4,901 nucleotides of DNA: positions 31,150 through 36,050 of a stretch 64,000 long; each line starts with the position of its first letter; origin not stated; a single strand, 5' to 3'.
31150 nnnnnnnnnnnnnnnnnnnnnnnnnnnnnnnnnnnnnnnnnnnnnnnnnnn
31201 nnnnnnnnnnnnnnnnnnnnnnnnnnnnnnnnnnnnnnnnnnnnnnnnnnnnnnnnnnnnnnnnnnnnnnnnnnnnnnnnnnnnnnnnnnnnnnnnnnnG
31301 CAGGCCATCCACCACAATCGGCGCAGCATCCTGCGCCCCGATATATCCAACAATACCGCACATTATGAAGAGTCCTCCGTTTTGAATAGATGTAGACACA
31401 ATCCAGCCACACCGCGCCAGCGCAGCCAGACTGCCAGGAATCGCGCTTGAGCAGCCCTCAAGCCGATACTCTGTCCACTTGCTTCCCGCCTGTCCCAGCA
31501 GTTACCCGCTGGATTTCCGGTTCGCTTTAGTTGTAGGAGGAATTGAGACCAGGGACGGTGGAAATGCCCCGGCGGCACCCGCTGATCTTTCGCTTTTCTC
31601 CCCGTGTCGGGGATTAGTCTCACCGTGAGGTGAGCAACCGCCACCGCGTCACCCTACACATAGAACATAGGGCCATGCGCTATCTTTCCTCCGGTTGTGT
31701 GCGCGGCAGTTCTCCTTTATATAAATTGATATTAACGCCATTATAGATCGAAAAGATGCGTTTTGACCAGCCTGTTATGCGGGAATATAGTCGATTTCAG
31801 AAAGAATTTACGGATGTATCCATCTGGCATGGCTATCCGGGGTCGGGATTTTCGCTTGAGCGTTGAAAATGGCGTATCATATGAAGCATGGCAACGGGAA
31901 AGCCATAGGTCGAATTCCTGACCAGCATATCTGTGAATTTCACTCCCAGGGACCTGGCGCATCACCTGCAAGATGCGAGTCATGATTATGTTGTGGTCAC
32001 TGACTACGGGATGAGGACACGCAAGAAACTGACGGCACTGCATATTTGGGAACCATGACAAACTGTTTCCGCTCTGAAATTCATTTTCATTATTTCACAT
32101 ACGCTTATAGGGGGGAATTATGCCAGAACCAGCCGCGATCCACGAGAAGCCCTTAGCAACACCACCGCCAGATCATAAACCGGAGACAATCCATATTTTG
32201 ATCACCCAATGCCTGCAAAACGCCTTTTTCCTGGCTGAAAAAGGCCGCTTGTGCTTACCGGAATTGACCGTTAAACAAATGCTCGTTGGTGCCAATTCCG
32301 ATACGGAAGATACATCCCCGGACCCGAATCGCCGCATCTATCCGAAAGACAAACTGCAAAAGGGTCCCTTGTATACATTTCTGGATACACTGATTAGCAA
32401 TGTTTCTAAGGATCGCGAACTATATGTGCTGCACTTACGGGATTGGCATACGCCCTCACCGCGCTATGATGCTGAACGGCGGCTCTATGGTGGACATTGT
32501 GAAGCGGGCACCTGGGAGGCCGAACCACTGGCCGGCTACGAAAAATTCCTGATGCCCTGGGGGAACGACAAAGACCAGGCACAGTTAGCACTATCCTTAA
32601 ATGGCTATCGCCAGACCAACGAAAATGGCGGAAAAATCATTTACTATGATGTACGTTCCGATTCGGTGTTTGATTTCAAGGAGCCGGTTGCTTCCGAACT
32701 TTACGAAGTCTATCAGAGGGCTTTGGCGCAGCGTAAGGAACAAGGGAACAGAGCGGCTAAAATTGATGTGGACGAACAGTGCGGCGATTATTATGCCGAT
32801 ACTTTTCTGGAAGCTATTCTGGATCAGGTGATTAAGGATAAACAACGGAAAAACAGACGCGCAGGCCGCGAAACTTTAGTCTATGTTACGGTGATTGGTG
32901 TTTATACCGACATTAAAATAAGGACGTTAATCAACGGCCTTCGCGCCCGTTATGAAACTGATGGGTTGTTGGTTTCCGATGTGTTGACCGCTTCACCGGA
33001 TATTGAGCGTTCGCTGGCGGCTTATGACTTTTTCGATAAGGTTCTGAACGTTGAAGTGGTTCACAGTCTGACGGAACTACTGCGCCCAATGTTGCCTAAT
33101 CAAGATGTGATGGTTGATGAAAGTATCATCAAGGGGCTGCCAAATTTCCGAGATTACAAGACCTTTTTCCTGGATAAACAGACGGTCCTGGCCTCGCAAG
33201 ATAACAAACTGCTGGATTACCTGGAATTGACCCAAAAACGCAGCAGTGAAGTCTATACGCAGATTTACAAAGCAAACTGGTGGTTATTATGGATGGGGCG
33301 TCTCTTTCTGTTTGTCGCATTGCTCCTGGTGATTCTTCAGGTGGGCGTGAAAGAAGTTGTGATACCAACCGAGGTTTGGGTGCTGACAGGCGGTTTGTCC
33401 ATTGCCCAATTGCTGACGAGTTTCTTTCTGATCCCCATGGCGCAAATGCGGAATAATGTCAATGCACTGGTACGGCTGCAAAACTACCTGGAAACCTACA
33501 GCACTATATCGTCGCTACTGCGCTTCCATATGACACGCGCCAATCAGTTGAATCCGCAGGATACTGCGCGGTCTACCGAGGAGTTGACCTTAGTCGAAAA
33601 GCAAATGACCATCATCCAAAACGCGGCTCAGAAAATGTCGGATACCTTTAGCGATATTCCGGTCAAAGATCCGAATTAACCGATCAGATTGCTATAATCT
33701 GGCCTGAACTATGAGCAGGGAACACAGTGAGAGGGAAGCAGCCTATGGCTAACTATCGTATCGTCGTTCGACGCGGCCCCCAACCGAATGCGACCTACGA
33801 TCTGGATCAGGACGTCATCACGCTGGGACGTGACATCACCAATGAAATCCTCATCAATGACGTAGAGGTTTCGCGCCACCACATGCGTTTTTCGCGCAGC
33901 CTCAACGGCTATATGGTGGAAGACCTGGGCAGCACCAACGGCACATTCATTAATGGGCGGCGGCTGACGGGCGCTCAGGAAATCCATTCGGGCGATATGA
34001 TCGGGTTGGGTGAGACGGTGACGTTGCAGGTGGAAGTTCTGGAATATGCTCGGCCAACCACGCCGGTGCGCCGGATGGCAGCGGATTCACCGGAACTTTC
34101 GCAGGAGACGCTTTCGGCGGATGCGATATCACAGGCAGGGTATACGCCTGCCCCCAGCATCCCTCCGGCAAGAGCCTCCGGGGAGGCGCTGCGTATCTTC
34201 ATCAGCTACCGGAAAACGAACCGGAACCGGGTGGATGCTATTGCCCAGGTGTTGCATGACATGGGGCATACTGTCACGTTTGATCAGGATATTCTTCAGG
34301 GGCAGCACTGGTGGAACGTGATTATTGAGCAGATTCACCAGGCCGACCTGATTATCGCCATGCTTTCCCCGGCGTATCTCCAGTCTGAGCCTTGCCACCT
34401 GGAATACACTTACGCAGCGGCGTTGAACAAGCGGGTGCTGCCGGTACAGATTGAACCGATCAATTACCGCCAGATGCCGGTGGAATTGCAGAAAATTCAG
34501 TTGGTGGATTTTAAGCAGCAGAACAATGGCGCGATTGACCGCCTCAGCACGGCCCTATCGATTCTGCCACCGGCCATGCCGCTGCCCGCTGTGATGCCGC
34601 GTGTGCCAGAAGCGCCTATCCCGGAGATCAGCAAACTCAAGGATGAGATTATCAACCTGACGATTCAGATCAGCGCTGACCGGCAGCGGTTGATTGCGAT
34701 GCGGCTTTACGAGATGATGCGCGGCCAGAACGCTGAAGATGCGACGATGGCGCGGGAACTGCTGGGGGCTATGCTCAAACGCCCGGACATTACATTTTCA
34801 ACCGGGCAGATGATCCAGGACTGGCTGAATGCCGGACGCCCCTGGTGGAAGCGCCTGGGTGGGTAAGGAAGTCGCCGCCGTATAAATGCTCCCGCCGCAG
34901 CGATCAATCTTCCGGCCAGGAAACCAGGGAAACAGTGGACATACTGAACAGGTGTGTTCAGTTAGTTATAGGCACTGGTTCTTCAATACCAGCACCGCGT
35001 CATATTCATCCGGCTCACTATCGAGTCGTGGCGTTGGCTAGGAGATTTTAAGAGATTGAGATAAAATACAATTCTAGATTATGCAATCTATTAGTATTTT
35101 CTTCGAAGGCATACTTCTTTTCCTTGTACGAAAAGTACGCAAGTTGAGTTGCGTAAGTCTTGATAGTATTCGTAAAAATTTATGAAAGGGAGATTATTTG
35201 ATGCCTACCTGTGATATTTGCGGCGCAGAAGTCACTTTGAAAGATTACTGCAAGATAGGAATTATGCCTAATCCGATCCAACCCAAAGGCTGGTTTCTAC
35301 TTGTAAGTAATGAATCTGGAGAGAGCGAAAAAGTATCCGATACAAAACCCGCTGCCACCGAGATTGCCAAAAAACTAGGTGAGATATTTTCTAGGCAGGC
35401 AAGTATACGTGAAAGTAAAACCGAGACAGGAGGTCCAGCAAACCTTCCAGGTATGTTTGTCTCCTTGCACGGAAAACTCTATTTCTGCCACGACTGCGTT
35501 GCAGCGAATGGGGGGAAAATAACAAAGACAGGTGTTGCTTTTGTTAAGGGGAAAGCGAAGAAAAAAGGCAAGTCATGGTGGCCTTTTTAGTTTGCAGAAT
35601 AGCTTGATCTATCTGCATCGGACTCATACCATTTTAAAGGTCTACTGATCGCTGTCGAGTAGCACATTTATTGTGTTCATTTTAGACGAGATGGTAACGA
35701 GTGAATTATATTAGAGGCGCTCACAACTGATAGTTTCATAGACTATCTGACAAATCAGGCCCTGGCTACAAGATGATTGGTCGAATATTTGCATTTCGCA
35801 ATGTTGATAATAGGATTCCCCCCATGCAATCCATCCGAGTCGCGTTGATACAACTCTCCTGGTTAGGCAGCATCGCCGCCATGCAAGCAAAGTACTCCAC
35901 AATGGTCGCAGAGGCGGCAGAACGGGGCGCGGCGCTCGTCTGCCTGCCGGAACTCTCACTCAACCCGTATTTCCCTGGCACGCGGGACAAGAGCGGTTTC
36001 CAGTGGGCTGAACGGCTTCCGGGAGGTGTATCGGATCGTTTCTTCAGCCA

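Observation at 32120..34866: Candidate two-gene TIR module: nicotinamidase-fold protein with 2 TM helices followed by an FHA-TIR fusion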

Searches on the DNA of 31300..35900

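Call 97: search_rna_families(source=window, start=31300, end=35900, threshold=evalue, max_evalue=0.01)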
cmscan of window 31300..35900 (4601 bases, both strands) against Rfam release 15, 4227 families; matches with E-value up to 0.01: 1.
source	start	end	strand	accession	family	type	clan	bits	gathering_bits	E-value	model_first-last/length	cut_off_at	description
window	31471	31692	-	RF00234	glmS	Cis-reg; riboswitch;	-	33.6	37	2.6e-05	1-167/167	no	glmS glucosamine-6-phosphate activated ribozyme aptamer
